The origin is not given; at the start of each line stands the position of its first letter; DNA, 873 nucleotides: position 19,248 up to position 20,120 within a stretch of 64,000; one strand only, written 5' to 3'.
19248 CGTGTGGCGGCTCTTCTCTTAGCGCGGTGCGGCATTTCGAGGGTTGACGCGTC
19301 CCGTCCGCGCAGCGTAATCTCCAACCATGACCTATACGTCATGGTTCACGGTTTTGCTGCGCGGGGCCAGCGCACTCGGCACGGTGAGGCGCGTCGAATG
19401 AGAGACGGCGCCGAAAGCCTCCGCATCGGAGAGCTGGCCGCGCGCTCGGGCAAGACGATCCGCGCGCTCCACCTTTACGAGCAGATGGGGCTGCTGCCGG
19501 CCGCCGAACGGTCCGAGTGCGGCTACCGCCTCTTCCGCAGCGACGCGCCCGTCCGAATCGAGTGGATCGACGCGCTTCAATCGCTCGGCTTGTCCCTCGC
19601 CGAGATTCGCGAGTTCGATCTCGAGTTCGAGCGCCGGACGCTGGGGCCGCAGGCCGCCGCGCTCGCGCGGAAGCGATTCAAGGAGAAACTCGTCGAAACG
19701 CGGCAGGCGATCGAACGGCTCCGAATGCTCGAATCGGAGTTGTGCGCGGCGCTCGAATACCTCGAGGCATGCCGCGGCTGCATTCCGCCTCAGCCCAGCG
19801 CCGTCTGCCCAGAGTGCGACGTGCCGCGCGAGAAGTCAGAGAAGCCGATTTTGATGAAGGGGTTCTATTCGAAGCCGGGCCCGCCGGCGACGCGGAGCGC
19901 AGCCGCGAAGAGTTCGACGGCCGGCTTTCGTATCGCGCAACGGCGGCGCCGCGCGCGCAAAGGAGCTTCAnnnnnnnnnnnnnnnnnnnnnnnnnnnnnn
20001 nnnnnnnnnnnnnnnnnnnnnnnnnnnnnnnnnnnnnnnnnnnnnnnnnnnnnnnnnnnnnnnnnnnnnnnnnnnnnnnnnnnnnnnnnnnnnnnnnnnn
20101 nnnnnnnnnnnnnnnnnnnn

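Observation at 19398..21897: MerR-like regulator with 5-Cys C-terminus, translationally coupled to the Fe-S carrier ApbC/Mrp and followed by a sigma-70 factor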

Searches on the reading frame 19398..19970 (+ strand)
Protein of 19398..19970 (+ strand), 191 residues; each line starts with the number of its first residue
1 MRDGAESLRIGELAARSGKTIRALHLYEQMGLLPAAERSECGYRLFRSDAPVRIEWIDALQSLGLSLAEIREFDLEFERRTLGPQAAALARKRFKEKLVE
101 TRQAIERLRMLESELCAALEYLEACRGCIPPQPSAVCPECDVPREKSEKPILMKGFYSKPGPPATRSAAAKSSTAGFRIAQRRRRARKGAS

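Call 6: search_protein_families(library=pfam, proteins=[window:19398-19970:+], max_evalue=0.01)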
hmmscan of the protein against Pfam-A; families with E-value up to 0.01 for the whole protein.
window:19398-19970:+ (191 aa): 3 families
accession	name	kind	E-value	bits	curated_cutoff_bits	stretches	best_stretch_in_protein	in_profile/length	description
PF13411.12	MerR_1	-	1.4e-11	44.7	21.6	1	9-72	2-64/69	MerR HTH family regulatory protein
PF00376.29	MerR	-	6.6e-11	42.3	28.2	1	9-46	1-38/38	MerR family regulatory protein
PF09278.17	MerR-DNA-bind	-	3.3e-07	31.3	25.4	1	53-115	3-62/65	MerR, DNA binding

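Call 7: search_protein_families(library=ncbifam, proteins=[window:19398-19970:+], max_evalue=0.001)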
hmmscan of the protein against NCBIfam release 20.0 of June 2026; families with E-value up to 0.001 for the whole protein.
window:19398-19970:+ (191 aa): 9 families
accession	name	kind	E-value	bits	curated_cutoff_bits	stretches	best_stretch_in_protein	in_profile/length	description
NF007069.0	PRK09514.1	equivalog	2.9e-13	50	143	1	8-116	2-108/141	Zn(2+)-responsive transcriptional regulator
TIGR02047.1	CadR-PbrR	equivalog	8.1e-13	48.5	151.45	1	8-114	1-104/127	Cd(II)/Pb(II)-responsive transcriptional regulator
TIGR02044.1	CueR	equivalog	1.5e-12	47.7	147.4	1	9-127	2-114/127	Cu(I)-responsive transcriptional regulator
TIGR02043.1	ZntR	equivalog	4.6e-12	46.2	167.95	1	8-81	2-76/131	Zn(2+)-responsive transcriptional regulator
TIGR01950.1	SoxR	equivalog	1.1e-11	44.7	116.9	1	8-110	2-104/142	redox-sensitive transcriptional activator SoxR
TIGR02051.1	MerR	equivalog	6.1e-11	42.6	150.85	1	9-119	1-106/124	mercury resistance transcriptional regulator MerR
NF010315.0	PRK13752.1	subfamily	3.6e-08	33.6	261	1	1-119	1-117/144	mercury resistance transcriptional regulator MerR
NF007590.0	PRK10227.1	equivalog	4e-07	30.2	244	1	9-138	2-121/135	Cu(I)-responsive transcriptional regulator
NF041849.1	trans_regNmlR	equivalog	0.00011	22.2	175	1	15-108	11-105/117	stress response transcriptional regulator NmlR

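Call 8: find_homologous_proteins(query=window:19398-19970:+, max_evalue=0.001)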
Query window:19398-19970:+ (191 aa): 101 proteins with E <= 0.001 among 4098 candidates.
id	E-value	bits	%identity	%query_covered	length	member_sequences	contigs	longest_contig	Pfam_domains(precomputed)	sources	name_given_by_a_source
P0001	3.0e-117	407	100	100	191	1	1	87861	PF00376.30,PF13411.13,PF09278.18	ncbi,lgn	ncbi:MAG: MerR family transcriptional regulator [bacterium]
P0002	1.1e-102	359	87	99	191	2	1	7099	PF00376.30,PF13411.13,PF09278.18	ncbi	-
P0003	1.7e-87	310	82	85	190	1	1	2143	PF00376.30,PF13411.13,PF09278.18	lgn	-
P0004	5.1e-85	302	76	100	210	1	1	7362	PF00376.30,PF13411.13,PF09278.18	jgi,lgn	-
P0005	8.9e-68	246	71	84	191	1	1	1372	PF00376.30,PF13411.13,PF09278.18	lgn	-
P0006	4.6e-66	240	69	81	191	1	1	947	PF00376.30,PF13411.13,PF09278.18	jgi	jgi:DNA-binding transcriptional MerR regulator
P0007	1.0e-58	216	65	80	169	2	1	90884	PF00376.30,PF13411.13,PF09278.18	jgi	-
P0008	2.6e-58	215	66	80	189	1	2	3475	PF00376.30,PF13411.13,PF09278.18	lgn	-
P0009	2.6e-56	208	62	81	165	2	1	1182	PF00376.30,PF13411.13,PF09278.18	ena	-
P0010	9.0e-56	207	64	79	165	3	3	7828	PF00376.30,PF13411.13,PF09278.18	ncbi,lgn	-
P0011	8.5e-50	187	57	81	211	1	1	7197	PF00376.30,PF13411.13,PF09278.18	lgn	-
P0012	1.0e-34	138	45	82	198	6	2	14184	PF00376.30,PF13411.13,PF09278.18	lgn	-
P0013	2.1e-31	127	46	81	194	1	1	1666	PF00376.30,PF13411.13,PF09278.18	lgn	-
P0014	2.1e-31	127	49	81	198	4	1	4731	PF00376.30,PF13411.13,PF09278.18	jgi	jgi:DNA-binding transcriptional MerR regulator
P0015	4.9e-31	126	44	82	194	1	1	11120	PF00376.30,PF13411.13,PF09278.18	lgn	-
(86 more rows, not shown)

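Call 12: find_related_loci(query=A2, collection=genome_contigs, flank=6000)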
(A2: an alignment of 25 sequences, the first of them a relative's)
Query A2 (191 aa) in genome_contigs; peptide patterns used: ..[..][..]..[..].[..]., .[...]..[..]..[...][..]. (x = any residue, [..] = any of these).
600 stretches matched a pattern (row limit reached: there are more); 518 encode a relative of the query (tblastn E <= 1e-3); the best 80 are kept; 80 distinct loci.
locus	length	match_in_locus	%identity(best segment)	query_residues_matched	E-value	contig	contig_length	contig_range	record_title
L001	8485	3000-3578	45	8-183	2e-43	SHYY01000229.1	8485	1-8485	MAG: Myxococcales bacterium isolate Baikal-deep-G131 BACOMB-C39905, whole genome shotgun sequence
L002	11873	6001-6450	49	7-156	3e-42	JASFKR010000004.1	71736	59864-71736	MAG: Myxococcales bacterium isolate D0817M02metaG_Bin_452 D0817M02metaG_FD_scaffold_20_c1, whole genome shotgun sequence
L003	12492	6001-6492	49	7-169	6e-41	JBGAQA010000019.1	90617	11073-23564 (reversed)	MAG: Sandaracinaceae bacterium isolate MAG_AAO_AS.33 AAOAS-33_NODE_19_length_90617_cov_5.947570, whole genome shotgun se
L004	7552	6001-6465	47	2-156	1e-40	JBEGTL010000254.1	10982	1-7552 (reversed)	MAG: Pseudomonadota bacterium isolate providencecreek_2019_sw_WHONDRS-S19S_0007_A_bin.2 scaffold_0000430, whole genome s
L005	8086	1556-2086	44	7-176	4e-40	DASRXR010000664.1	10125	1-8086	MAG TPA_asm: Polyangiales bacterium isolate SMAG_U12567 k141_175397, whole genome shotgun sequence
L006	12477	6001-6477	48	8-166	5e-40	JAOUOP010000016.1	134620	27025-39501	MAG: Myxococcales bacterium isolate 8_1_Oct_SF_Bin19 8_1_Oct_SF_Bin19_scaffold_45_c1, whole genome shotgun sequence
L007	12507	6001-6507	43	8-175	2e-39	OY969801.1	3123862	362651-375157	MAG: Candidatus Eisenbacteria bacterium isolate MFD10007.bin.c.4 genome assembly, chromosome: 1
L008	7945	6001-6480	46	4-162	5e-39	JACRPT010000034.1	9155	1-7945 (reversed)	MAG: Candidatus Eisenbacteria bacterium isolate NC_groundwater_1994_Pr3_S-0.65um_72_3 SR2-18-Sp65_coassembly_scaffold_11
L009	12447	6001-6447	44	8-156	4e-39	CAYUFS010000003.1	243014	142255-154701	MAG TPA_asm: uncultured Myxococcales bacterium isolate binchicken_co54_263 genome assembly, contig: NODE_17_length_24301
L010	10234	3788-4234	46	8-156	6e-39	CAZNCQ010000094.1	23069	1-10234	MAG TPA_asm: uncultured Myxococcales bacterium isolate binchicken_co54_362 genome assembly, contig: NODE_3875_length_230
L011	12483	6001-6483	46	7-165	9e-39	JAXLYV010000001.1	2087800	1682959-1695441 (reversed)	MAG: Sandaracinus sp. isolate STL-MYX22 C1.83.fa-1, whole genome shotgun sequence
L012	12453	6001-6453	49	7-156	6e-39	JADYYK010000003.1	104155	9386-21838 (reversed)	MAG: Deltaproteobacteria bacterium isolate SJ525 c_000000023855, whole genome shotgun sequence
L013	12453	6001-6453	49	7-156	1e-38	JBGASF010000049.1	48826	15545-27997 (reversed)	MAG: Polyangia bacterium isolate MAG_MBR_AS.47 MBRAS-47_NODE_49_length_48826_cov_5.441178, whole genome shotgun sequence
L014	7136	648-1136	42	5-167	2e-38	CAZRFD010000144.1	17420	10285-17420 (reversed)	MAG TPA_asm: uncultured Enterobacterales bacterium isolate SRP216583_co1_147 genome assembly, contig: NODE_2721_length_1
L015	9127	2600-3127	43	1-175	6e-39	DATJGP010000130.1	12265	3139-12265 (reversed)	MAG TPA_asm: Candidatus Eisenbacteria bacterium isolate SMAG_U15489 k141_7609642, whole genome shotgun sequence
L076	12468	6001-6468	45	8-161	1e-35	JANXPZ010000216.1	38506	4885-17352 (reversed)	MAG: Candidatus Eisenbacteria bacterium isolate GL140_4_concoct_147_sub GL140_4_k141_1249609, whole genome shotgun seque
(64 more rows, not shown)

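Call 13: find_encoding_contigs(protein=P0007, flank=6000, max_places=3)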
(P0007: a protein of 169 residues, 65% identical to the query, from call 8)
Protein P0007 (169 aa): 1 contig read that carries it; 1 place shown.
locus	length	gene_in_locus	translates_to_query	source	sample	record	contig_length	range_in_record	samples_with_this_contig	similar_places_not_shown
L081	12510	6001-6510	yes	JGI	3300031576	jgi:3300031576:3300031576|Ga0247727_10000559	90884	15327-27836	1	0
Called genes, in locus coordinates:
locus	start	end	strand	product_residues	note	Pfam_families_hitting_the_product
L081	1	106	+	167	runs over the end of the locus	PF00499:Oxidored_q3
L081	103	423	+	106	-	PF00420:Oxidored_q2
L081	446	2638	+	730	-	PF00662:Proton_antipo_N, PF00361:Proton_antipo_M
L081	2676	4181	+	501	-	PF01059:Oxidored_q5_N (weak), PF00361:Proton_antipo_M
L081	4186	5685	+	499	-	PF00361:Proton_antipo_M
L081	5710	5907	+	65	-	-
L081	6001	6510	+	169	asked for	PF00376:MerR, PF13411:MerR_1, PF09278:MerR-DNA-bind (weak)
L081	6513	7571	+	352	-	PF01883:FeS_assembly_P, PF10609:ParA, PF01656:CbiA, PF02374:ArsA_ATPase (faint), PF09140:MipZ, PF13614:AAA_31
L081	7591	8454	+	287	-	PF00140:Sigma70_r1_2, PF04542:Sigma70_r2, PF04539:Sigma70_r3, PF04545:Sigma70_r4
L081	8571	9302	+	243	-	PF00293:NUDIX, PF14815:NUDIX_4, PF00111:Fer2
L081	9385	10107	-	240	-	PF00106:adh_short, PF08659:KR (weak), PF13561:adh_short_C2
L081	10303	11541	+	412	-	PF00557:Peptidase_M24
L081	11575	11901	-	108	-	PF01521:Fe-S_biosyn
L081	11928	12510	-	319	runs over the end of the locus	PF13484:Fer4_16 (faint), PF12838:Fer4_7 (weak), PF13237:Fer4_10 (weak), PF14697:Fer4_21, PF12838:Fer4_7 (weak), PF00037:Fer4 (weak), PF12838:Fer4_7, PF13187:Fer4_9 (weak), +6 more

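Call 19: search_protein_families(library=pfam, proteins=[L012:6390-7787:+, L012:7873-8253:+, L012:8097-8672:+, L012:8691-9272:+, L012:9272-11173:+, L012:11195-11542:+, L076:6572-7369:+, L076:7369-9795:+, L076:11148-12413:+, L012:3569-5839:+], max_evalue=0.00001)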
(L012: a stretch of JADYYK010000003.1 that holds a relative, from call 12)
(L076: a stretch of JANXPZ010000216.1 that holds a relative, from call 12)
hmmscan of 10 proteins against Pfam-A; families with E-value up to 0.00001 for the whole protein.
L012:6390-7787:+ (466 aa): 1 family
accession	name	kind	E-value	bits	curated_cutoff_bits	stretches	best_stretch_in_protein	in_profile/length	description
PF00266.25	Aminotran_5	-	9.3e-81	272.1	21.5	1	63-427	1-370/371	Aminotransferase class-V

L012:7873-8253:+ (127 aa): 1 family
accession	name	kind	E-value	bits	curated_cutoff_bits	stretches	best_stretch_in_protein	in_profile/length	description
PF01592.21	NifU_N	-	4.7e-54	182.4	22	1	2-126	1-125/127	NifU-like N terminal domain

L012:8097-8672:+ (192 aa): 1 family
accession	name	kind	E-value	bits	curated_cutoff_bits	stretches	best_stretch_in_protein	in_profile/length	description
PF01521.26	Fe-S_biosyn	-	2.1e-18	67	26.3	1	85-187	2-109/110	Iron-sulphur cluster biosynthesis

L012:8691-9272:+ (194 aa): 2 families
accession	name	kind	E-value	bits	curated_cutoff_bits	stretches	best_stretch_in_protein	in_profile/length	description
PF07743.18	HSCB_C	-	9.5e-14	52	22.1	1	110-183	3-74/74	HSCB C-terminal oligomerisation domain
PF00226.36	DnaJ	-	6.7e-10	39.4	27.8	1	22-89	2-62/63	DnaJ domain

L012:9272-11173:+ (634 aa): 2 families
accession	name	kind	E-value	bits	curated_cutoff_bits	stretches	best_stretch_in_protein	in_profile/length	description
PF00012.26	HSP70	-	1.8e-184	614.8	20.6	1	22-613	1-597/599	Hsp70 protein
PF06723.19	MreB_Mbl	-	7e-18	65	27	1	126-388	68-319/327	MreB/Mbl protein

L012:11195-11542:+ (116 aa): 1 family
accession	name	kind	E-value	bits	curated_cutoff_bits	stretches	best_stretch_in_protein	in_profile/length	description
PF00111.32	Fer2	-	2.6e-10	40.5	21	1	10-86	6-76/77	2Fe-2S iron-sulfur cluster binding domain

L076:6572-7369:+ (266 aa): 2 families
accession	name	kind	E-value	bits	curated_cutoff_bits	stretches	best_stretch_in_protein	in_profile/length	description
PF00005.33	ABC_tran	-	4.4e-23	82.8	25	1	22-186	1-135/137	ABC transporter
PF02463.25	SMC_N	-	2.2e-06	27.7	40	0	33-52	25-44/220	RecF/RecN/SMC N terminal domain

L076:7369-9795:+ (809 aa): 4 families
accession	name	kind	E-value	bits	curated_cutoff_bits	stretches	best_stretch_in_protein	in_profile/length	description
PF01458.23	SUFBD_core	-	1.9e-80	270.1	27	2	635-780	87-232/232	SUF system FeS cluster assembly, SufBD core domain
PF14890.11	Intein_splicing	-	1.3e-17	64.4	35.8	1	314-636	11-155/155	Intein splicing domain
PF14528.11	LAGLIDADG_3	-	1.5e-10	41.6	22.5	1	516-565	1-52/82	LAGLIDADG-like domain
PF19295.5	SufBD_N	-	4.3e-09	36.7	23.5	1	140-205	105-171/172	SufBD protein N-terminal region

L076:11148-12413:+ (422 aa): 1 family
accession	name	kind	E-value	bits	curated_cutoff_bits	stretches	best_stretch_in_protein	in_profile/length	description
PF00266.25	Aminotran_5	-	1.1e-142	475.9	21.5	1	40-410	1-371/371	Aminotransferase class-V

L012:3569-5839:+ (757 aa): 3 families
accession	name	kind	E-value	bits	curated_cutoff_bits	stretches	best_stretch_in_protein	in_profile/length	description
PF00107.32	ADH_zinc_N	-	1.1e-32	113.2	31.8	1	589-716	1-128/129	Zinc-binding dehydrogenase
PF08240.17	ADH_N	-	3e-25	88.9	23.5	1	437-547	1-103/104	Alcohol dehydrogenase GroES-like domain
PF13602.12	ADH_zinc_N_2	-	9.8e-19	69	27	1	621-753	1-134/134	Zinc-binding dehydrogenase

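Call 26: find_encoding_contigs(protein=P0011, flank=5000, max_places=2)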
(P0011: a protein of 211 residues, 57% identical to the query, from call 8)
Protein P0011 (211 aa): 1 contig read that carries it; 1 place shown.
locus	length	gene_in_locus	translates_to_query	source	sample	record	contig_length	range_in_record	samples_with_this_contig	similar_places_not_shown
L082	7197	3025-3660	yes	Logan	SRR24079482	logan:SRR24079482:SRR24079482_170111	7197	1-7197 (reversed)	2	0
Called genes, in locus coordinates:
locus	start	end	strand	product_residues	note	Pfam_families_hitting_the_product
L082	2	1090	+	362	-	?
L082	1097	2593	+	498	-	PF00361:Proton_antipo_M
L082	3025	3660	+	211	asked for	PF00376:MerR, PF13411:MerR_1, PF09278:MerR-DNA-bind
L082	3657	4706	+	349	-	PF01883:FeS_assembly_P, PF09140:MipZ (weak), PF10609:ParA, PF13614:AAA_31, PF01656:CbiA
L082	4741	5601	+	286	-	PF00140:Sigma70_r1_2, PF04542:Sigma70_r2, PF04539:Sigma70_r3, PF04545:Sigma70_r4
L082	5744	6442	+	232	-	PF00293:NUDIX, PF14815:NUDIX_4, PF00111:Fer2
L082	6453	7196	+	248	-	?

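Call 27: find_encoding_contigs(protein=P0010, flank=5000, max_places=2)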
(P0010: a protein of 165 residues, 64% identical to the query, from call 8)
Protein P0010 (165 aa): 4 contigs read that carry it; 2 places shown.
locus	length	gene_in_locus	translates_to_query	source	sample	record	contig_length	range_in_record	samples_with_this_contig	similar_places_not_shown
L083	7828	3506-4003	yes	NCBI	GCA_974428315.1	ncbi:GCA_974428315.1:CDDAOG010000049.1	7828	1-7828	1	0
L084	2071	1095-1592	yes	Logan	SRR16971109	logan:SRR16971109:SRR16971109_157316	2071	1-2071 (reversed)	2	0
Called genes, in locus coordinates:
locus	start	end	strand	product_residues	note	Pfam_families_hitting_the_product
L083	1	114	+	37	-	?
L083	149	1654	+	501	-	PF01059:Oxidored_q5_N (weak), PF00361:Proton_antipo_M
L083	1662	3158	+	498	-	PF00361:Proton_antipo_M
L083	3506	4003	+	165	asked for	PF00376:MerR, PF13411:MerR_1, PF09278:MerR-DNA-bind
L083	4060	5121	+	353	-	PF01883:FeS_assembly_P, PF09140:MipZ, PF10609:ParA, PF13614:AAA_31, PF01656:CbiA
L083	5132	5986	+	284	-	PF00140:Sigma70_r1_2, PF04542:Sigma70_r2, PF04539:Sigma70_r3, PF04545:Sigma70_r4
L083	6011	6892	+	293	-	PF00293:NUDIX, PF14815:NUDIX_4, PF00111:Fer2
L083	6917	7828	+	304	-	?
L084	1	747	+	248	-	?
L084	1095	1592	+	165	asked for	PF00376:MerR, PF13411:MerR_1, PF09278:MerR-DNA-bind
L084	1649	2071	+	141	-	?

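Call 28: find_encoding_contigs(protein=P0012, flank=5000, max_places=2)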
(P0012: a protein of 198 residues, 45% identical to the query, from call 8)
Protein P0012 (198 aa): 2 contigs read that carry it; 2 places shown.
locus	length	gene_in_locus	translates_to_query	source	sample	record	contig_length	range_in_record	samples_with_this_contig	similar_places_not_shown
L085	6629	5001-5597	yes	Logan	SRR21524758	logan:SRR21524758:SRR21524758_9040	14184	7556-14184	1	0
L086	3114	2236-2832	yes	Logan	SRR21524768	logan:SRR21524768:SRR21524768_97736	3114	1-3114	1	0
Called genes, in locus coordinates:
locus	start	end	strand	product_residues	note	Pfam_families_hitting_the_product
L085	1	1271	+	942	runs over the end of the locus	PF11369:DUF3160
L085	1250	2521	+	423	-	PF09587:PGA_cap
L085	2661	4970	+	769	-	PF03772:Competence, PF00753:Lactamase_B, PF12706:Lactamase_B_2 (faint)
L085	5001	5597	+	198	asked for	PF00376:MerR, PF13411:MerR_1, PF09278:MerR-DNA-bind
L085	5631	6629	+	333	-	?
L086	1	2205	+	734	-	?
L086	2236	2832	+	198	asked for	PF00376:MerR, PF13411:MerR_1, PF09278:MerR-DNA-bind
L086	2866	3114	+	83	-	?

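Call 29: find_encoding_contigs(protein=P0001, flank=10000, max_places=2)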
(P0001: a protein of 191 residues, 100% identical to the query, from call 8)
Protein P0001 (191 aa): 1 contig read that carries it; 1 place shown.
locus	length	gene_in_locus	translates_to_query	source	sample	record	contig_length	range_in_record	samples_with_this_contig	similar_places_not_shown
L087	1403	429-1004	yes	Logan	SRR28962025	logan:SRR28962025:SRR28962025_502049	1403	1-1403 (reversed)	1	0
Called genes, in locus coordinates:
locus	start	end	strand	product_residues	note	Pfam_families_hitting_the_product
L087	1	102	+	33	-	?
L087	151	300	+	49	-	-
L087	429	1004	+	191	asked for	PF00376:MerR, PF13411:MerR_1, PF09278:MerR-DNA-bind (weak)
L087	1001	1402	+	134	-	?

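Call 45: predict_structure(alignment_id=A2)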
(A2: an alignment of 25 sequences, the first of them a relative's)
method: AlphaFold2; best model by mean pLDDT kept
length: 191 residues; sequences in the alignment: 25
mean_pLDDT: 78.6   pTM: 0.61
mean pLDDT of the five models: 78.6, 78.0, 77.5, 77.1, 76.5
residues with pLDDT >= 90: 87; 70-90: 38; 50-70: 53; < 50: 13
segments of 3 or more residues with pLDDT < 50: 1-3, 165-170
pLDDT, mean of each block of 10 residues (from residue 1): 68 95 96 92 92 96 95 90 82 94 96 88 65 54 63 71 51 52 55 45
secondary structure, 60 per line:
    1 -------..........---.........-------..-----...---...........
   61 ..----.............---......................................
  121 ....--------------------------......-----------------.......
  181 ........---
elements in order: H10-17 H21-29 E44-46 H50-62 H67-79 H83-124 H151-156 H174-188
